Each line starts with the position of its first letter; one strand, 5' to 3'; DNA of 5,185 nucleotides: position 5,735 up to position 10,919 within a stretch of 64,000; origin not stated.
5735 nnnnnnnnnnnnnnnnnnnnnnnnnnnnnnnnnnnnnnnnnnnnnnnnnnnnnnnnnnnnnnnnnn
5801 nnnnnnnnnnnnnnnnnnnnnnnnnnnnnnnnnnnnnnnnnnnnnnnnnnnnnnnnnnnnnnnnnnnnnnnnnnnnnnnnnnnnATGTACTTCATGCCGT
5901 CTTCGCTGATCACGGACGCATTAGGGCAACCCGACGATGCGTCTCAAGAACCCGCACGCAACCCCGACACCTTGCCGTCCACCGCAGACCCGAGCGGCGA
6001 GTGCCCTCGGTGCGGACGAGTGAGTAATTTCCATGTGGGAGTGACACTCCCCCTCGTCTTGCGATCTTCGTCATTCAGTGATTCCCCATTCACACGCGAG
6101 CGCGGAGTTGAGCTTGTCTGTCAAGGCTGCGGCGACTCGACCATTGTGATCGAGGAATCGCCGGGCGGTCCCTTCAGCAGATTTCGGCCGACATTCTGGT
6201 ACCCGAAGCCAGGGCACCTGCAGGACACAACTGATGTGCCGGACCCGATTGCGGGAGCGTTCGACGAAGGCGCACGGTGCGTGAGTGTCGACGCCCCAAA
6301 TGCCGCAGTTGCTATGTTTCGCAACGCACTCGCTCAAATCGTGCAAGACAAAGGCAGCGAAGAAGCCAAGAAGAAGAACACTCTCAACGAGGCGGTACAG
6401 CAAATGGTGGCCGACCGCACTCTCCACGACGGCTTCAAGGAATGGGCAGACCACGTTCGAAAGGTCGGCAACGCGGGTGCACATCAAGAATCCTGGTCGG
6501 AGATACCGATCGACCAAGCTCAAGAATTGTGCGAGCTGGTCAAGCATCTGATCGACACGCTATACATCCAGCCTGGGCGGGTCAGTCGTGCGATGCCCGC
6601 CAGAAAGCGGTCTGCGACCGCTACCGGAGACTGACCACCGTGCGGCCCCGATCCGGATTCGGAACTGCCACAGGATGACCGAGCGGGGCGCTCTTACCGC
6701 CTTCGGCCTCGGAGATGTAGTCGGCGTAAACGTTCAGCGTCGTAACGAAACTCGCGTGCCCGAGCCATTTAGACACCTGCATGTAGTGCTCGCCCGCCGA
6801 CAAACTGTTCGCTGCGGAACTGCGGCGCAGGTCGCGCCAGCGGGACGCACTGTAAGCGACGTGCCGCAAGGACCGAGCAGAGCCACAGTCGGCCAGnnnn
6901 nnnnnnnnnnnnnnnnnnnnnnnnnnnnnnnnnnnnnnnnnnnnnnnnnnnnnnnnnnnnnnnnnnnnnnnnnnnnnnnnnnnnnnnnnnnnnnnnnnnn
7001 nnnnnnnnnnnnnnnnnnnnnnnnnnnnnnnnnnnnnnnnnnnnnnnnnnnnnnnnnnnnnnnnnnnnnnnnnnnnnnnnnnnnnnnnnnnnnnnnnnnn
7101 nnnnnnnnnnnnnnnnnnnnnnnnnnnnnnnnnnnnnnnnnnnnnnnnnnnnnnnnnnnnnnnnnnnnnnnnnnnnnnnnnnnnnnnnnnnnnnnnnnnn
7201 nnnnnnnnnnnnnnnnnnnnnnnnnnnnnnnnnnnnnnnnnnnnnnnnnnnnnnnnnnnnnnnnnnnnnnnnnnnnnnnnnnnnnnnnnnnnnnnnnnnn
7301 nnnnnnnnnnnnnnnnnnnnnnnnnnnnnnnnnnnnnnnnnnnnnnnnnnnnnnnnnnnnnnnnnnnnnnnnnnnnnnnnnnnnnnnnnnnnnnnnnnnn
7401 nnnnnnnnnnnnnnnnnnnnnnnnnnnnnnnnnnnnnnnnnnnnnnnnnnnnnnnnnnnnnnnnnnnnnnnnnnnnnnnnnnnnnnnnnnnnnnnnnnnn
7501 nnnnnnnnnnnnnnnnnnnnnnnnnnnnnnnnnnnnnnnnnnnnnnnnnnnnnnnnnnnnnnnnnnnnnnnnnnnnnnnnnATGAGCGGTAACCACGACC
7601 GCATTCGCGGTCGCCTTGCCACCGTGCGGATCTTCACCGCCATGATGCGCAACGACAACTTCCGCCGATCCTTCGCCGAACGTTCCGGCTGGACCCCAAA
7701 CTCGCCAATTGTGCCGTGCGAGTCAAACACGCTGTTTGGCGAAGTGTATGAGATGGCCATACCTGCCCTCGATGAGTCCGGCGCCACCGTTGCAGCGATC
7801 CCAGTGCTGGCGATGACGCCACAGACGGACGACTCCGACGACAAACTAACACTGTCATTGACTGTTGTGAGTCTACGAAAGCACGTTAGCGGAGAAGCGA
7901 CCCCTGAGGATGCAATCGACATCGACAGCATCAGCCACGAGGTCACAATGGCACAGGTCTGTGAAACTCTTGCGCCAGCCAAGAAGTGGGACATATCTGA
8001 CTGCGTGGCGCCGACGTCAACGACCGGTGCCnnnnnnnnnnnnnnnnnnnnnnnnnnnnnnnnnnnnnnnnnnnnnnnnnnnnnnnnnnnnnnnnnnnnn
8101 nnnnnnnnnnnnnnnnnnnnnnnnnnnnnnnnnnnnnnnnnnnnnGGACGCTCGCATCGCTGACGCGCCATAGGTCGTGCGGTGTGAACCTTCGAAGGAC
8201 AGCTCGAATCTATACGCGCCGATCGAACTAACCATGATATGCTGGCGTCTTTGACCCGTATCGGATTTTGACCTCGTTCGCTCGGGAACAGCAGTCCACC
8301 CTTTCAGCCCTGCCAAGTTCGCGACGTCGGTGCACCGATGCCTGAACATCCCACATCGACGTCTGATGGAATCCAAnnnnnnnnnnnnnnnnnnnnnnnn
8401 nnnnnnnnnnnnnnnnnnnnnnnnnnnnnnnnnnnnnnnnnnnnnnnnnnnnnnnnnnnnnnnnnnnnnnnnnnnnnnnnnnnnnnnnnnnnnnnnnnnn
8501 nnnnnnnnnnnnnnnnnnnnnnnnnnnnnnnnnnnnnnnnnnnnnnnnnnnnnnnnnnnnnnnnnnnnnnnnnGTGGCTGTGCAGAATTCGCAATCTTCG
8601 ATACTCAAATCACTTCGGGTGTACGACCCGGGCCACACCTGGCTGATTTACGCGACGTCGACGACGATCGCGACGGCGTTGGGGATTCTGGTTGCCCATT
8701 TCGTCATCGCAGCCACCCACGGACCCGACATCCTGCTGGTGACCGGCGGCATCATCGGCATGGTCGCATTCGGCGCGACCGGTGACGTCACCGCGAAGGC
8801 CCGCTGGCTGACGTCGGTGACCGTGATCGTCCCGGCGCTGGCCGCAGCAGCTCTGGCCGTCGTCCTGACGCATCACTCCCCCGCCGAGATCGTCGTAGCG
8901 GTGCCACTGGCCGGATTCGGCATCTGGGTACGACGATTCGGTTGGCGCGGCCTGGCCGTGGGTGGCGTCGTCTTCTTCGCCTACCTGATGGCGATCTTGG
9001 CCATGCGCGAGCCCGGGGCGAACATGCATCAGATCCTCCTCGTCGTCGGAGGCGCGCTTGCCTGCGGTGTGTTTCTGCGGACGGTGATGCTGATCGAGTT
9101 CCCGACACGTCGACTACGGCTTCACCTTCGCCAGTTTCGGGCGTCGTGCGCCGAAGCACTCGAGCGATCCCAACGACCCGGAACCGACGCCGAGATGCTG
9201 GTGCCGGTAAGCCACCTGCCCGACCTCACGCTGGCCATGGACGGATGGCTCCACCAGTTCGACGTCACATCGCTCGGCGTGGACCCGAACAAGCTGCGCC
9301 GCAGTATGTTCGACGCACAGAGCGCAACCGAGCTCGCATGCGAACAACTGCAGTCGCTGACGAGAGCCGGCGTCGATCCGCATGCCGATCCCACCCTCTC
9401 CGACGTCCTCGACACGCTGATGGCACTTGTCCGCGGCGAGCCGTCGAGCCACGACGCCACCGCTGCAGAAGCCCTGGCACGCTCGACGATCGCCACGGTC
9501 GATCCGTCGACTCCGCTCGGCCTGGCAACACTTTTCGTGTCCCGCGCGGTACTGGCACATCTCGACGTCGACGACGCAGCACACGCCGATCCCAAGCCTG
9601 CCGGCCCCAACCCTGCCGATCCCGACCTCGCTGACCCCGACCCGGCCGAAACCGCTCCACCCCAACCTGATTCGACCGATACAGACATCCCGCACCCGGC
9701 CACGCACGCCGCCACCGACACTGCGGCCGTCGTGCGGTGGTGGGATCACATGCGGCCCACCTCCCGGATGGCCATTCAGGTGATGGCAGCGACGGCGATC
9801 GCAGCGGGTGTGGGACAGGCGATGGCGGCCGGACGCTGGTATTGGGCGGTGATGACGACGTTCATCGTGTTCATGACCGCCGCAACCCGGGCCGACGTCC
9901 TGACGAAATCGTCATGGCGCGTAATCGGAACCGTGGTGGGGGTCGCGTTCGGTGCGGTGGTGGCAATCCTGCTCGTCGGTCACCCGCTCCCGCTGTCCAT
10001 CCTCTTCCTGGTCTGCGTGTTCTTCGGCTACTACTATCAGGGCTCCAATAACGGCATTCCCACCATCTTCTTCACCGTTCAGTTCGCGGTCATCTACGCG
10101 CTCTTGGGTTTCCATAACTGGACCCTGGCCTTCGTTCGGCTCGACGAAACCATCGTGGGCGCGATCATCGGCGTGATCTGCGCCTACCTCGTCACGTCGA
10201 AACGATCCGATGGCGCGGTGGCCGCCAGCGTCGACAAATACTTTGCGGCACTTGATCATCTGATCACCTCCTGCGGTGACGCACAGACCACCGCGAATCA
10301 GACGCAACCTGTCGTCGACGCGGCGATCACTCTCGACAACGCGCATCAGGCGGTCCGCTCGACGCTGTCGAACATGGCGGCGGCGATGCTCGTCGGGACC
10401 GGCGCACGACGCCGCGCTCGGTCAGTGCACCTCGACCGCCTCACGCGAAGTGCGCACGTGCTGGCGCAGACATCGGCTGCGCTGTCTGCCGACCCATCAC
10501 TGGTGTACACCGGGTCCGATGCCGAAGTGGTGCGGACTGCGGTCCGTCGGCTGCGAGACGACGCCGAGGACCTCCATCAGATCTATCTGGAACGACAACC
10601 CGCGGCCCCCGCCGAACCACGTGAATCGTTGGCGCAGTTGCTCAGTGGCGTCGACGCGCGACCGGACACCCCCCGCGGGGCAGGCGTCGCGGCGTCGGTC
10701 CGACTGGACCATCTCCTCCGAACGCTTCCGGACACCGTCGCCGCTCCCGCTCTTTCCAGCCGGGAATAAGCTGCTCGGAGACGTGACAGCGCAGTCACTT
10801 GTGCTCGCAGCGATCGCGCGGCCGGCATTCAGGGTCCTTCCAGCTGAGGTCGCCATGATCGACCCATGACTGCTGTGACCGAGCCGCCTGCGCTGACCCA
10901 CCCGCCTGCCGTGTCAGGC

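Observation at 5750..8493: Decayed 2.7-kb integrative islet at tRNA-Lys with intact 17-bp att repeats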

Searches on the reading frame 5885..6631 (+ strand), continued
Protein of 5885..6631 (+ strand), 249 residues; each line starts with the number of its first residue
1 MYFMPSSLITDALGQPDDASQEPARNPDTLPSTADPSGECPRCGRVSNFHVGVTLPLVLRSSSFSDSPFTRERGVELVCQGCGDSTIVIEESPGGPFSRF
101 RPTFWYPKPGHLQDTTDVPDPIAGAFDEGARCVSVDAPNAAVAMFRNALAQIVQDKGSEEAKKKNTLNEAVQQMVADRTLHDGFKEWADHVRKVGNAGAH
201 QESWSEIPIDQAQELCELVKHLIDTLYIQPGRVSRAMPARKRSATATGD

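Call 106: search_protein_families(library=phrogs, proteins=[L015:14959-15984:-, L015:12017-14272:-, L015:10068-10724:-, L015:14370-14762:-, L015:7288-7962:+, L019:13419-14642:-, L019:7346-7861:-, L019:10650-11048:-, L019:11048-11641:-, L018:1468-1989:+], max_evalue=0.001)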
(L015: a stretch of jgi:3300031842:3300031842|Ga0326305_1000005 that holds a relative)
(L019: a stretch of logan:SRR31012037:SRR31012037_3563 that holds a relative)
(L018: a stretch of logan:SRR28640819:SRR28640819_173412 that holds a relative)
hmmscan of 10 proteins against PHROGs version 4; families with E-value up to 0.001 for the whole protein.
L015:14959-15984:- (342 aa): 0 families

L015:12017-14272:- (752 aa): 10 families
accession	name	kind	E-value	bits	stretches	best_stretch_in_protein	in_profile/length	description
phrog_1156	-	DNA, RNA and nucleotide metabolism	5.8e-57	194.8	1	13-281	5-273/855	DNA primase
phrog_11515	-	DNA, RNA and nucleotide metabolism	7.5e-43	147.6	1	18-301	7-297/787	DNA polymerase/primase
phrog_695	-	DNA, RNA and nucleotide metabolism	4.2e-20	73.1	1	25-281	11-243/704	DNA polymerase/primase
phrog_2597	-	DNA, RNA and nucleotide metabolism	2.6e-13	50.4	1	404-565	360-516/747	DNA primase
phrog_906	-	DNA, RNA and nucleotide metabolism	2e-08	34.5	1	392-567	508-675/872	DNA polymerase/primase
phrog_3123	-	unknown function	1.6e-07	31.3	1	394-451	324-381/583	-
phrog_5177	-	DNA, RNA and nucleotide metabolism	2.1e-06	27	1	28-174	27-169/876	DNA polymerase/primase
phrog_30286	-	unknown function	3e-05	23.5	1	395-452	98-156/590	-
phrog_5852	-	DNA, RNA and nucleotide metabolism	0.0001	22.7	1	12-175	55-228/242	DNA polymerase/primase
phrog_2850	-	unknown function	0.00077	19.5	0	521-572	264-315/465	-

L015:10068-10724:- (219 aa): 3 families
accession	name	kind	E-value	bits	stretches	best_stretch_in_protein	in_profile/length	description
phrog_125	-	DNA, RNA and nucleotide metabolism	3.5e-42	145.7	1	9-216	22-206/254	DNA invertase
phrog_95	-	integration and excision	7.5e-40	138.1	1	5-212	86-310/651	integrase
phrog_6620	-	integration and excision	5.4e-08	33.6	1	8-145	57-187/201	transposase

L015:14370-14762:- (131 aa): 0 families

L015:7288-7962:+ (225 aa): 0 families

L019:13419-14642:- (408 aa): 1 family
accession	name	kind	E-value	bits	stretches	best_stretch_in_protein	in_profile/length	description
phrog_3990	-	head and packaging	1e-102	345.1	1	42-404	19-381/390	major head protein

L019:7346-7861:- (172 aa): 0 families

L019:10650-11048:- (133 aa): 0 families

L019:11048-11641:- (198 aa): 0 families

L018:1468-1989:+ (174 aa): 0 families

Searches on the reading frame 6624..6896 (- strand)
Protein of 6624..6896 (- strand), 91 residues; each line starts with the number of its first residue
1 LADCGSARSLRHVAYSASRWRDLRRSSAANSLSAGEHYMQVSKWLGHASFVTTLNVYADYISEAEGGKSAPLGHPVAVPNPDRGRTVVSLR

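Call 9: search_protein_families(library=pfam, proteins=[window:6624-6869:-], max_evalue=0.1)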
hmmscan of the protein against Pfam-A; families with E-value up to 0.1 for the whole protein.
window:6624-6869:- (82 aa): 1 family
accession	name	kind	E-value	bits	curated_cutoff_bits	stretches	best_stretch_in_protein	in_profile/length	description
PF00589.27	Phage_integrase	-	0.063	13.5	27.1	1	13-50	131-167/172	Phage integrase family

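Call 10: search_protein_families(library=padloc, proteins=[window:6624-6869:-], max_evalue=0.1)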
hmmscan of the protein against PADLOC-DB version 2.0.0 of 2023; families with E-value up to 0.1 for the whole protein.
window:6624-6869:- (82 aa): 0 families

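Call 26: search_protein_families(library=phrogs, proteins=[window:6624-6896:-], max_evalue=0.1)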
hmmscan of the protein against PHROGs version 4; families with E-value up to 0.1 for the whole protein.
window:6624-6896:- (91 aa): 3 families
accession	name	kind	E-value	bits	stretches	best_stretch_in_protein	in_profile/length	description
phrog_1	-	integration and excision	2.1e-05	25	1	20-63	395-438/611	integrase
phrog_7685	-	integration and excision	0.01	16.4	1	21-65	184-228/240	integrase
phrog_25190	-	integration and excision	0.033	15.5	1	13-60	42-89/109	integrase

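Call 27: search_protein_families(library=ncbifam, proteins=[window:6624-6896:-], max_evalue=0.1)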
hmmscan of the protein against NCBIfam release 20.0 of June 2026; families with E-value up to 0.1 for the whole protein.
window:6624-6896:- (91 aa): 2 families
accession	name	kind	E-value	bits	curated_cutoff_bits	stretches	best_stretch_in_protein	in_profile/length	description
TIGR02249.1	integrase_gron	subfamily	0.018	14.4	265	1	23-72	264-312/315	integron integrase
NF040815.2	recomb_XerA_Arch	equivalog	0.033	13.7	220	1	23-59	218-253/263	site-specific tyrosine recombinase/integron integrase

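Call 32: search_dna_similar(query=window:6624-6896:-, collection=phages, mode=protein, max_evalue=0.01, max_rows=15)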
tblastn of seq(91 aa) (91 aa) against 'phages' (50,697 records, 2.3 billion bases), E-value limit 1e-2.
No match.
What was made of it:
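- On Integration-dependent-immunity temperate phages targeting tRNA-Lys (for example Gordonia phage Meyran): The window has no repressor gene, and its integrase remnant has no tblastn match in phages (call 32).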

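Call 49: search_solved_structures(query=window:6624-6896:-, max_evalue=10, show_alignments=3)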
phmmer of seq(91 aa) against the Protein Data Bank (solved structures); distinct sequences matched with E-value up to 10: 0.
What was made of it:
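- Tried and rejected: No match by tblastn in phages (call 32) or in PDB sequences (call 49).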

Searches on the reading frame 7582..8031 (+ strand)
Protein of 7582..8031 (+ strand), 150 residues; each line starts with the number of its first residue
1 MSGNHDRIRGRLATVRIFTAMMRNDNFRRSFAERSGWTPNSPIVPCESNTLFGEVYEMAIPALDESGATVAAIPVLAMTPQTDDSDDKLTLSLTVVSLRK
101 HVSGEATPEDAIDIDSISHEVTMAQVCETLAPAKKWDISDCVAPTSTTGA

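Call 9: search_protein_families(library=pfam, proteins=[window:7582-8031:+], max_evalue=0.1)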
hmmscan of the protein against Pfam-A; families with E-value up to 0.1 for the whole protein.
window:7582-8031:+ (150 aa): 0 families

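Call 10: search_protein_families(library=padloc, proteins=[window:7582-8031:+], max_evalue=0.1)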
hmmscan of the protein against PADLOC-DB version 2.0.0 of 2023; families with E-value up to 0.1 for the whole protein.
window:7582-8031:+ (150 aa): 0 families

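Call 26: search_protein_families(library=phrogs, proteins=[window:7582-8031:+], max_evalue=0.1)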
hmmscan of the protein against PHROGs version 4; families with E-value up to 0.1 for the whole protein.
window:7582-8031:+ (150 aa): 0 families

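Call 27: search_protein_families(library=ncbifam, proteins=[window:7582-8031:+], max_evalue=0.1)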
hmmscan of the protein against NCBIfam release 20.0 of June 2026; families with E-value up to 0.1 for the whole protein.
window:7582-8031:+ (150 aa): 0 families
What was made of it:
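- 7582..8034 (+): ORF4: partner of ORF3, 150 aa, no known family; ATGA start/stop overlap with ORF3. No hit in Pfam, PHROGs, NCBIfam or PADLOC (calls 9, 10, 26, 27).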

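Call 44: find_related_loci(query=window:7582-8031:+, collection=viral_contigs, flank=8000)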
Query window:7582-8031:+ (150 aa) in viral_contigs; peptide patterns used: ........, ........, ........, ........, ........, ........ (x = any residue, [..] = any of these).
3 stretches matched a pattern, but none encodes a relative of the query by tblastn (E <= 1e-3).

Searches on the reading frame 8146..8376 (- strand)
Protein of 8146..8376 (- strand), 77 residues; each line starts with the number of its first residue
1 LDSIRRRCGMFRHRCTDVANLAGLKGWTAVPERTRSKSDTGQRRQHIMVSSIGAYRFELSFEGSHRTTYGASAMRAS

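Call 9: search_protein_families(library=pfam, proteins=[window:8146-8376:-], max_evalue=0.1)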
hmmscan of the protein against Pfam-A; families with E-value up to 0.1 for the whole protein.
window:8146-8376:- (77 aa): 1 family
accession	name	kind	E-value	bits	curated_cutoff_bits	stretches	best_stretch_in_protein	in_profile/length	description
PF01783.29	Ribosomal_L32p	-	0.057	14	21.3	0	29-47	1-19/56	Ribosomal L32p protein family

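Call 10: search_protein_families(library=padloc, proteins=[window:8146-8376:-], max_evalue=0.1)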
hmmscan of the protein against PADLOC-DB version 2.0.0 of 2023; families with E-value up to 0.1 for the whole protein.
window:8146-8376:- (77 aa): 0 families

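Call 26: search_protein_families(library=phrogs, proteins=[window:8146-8376:-], max_evalue=0.1)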
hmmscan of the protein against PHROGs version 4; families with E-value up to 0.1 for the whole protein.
window:8146-8376:- (77 aa): 0 families

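Call 27: search_protein_families(library=ncbifam, proteins=[window:8146-8376:-], max_evalue=0.1)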
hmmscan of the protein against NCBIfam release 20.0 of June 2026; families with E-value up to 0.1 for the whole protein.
window:8146-8376:- (77 aa): 1 family
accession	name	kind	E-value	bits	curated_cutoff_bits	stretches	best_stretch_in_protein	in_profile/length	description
TIGR01031.1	rpmF_bact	equivalog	0.039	14.2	22.6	1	29-48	1-20/56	50S ribosomal protein L32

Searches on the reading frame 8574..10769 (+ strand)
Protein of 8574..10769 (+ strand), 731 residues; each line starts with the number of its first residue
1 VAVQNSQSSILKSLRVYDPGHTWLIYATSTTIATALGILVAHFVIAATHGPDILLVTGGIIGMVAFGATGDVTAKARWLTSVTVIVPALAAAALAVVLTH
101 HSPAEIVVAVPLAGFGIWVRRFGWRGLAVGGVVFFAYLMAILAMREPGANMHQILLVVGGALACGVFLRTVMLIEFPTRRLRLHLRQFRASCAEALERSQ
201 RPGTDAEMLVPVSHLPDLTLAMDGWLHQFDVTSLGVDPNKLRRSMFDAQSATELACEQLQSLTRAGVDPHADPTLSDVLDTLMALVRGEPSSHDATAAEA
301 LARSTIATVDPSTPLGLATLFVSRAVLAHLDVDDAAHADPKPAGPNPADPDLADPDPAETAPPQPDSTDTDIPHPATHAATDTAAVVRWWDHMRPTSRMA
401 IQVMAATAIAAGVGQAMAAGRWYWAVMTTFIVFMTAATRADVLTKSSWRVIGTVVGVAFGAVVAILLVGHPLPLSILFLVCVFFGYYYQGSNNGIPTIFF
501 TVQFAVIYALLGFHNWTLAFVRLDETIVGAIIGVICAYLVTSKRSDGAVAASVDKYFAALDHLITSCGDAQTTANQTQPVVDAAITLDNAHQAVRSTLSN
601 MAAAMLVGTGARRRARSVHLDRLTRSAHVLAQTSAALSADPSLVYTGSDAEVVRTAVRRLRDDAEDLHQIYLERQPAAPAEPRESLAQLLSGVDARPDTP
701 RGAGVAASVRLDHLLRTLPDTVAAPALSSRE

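Call 9: search_protein_families(library=pfam, proteins=[window:8574-10766:+], max_evalue=0.1)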
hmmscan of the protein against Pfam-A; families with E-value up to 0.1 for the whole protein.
window:8574-10766:+ (731 aa): 2 families
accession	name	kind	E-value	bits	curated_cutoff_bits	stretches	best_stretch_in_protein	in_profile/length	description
PF13515.12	FUSC_2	-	3.6e-18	66.3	25.6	1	409-536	1-126/126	Fusaric acid resistance protein-like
PF04632.18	FUSC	-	3.3e-07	29.8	30.9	1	400-485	5-86/660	Fusaric acid resistance protein family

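Call 11: find_related_loci(query=window:8574-10766:+, collection=genome_contigs, flank=10000)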
Query window:8574-10766:+ (731 aa) in genome_contigs; peptide patterns used: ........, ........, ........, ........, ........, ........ (x = any residue, [..] = any of these).
80 stretches matched a pattern; 1 encode a relative of the query (tblastn E <= 1e-3); 1 distinct loci.
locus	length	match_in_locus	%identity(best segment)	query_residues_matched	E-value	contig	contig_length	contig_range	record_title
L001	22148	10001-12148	83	3-729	0e+0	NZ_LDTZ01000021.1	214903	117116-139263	Gordonia jacobaea strain mv1 contig00009GJMV1, whole genome shotgun sequence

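Call 16: find_encoding_contigs(protein=window:8574-10769:+, flank=10000, max_places=10)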
Protein window:8574-10769:+ (731 aa): 3 contigs read that carry it; 1 place shown.
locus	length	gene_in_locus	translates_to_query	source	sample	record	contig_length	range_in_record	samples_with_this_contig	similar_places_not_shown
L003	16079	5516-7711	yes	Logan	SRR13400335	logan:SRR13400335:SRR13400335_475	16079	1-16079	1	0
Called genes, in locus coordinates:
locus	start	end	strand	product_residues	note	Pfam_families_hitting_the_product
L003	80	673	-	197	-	PF00440:TetR_N, PF18598:TetR_C_36 (weak), PF13977:TetR_C_6 (weak)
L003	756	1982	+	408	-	PF05935:Arylsulfotrans, PF14269:Arylsulfotran_2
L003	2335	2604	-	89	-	-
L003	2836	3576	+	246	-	PF13643:DUF4145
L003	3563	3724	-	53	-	-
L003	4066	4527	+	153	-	PF24839:DUF7718 (faint)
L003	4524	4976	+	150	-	-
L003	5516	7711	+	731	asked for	PF04632:FUSC (weak), PF13515:FUSC_2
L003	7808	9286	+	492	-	-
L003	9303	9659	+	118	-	-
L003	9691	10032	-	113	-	-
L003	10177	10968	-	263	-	-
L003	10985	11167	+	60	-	-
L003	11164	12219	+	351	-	PF14716:HHH_8 (weak), PF02811:PHP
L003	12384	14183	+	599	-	PF02254:TrkA_N, PF02080:TrkA_C (faint), PF07885:Ion_trans_2, PF02254:TrkA_N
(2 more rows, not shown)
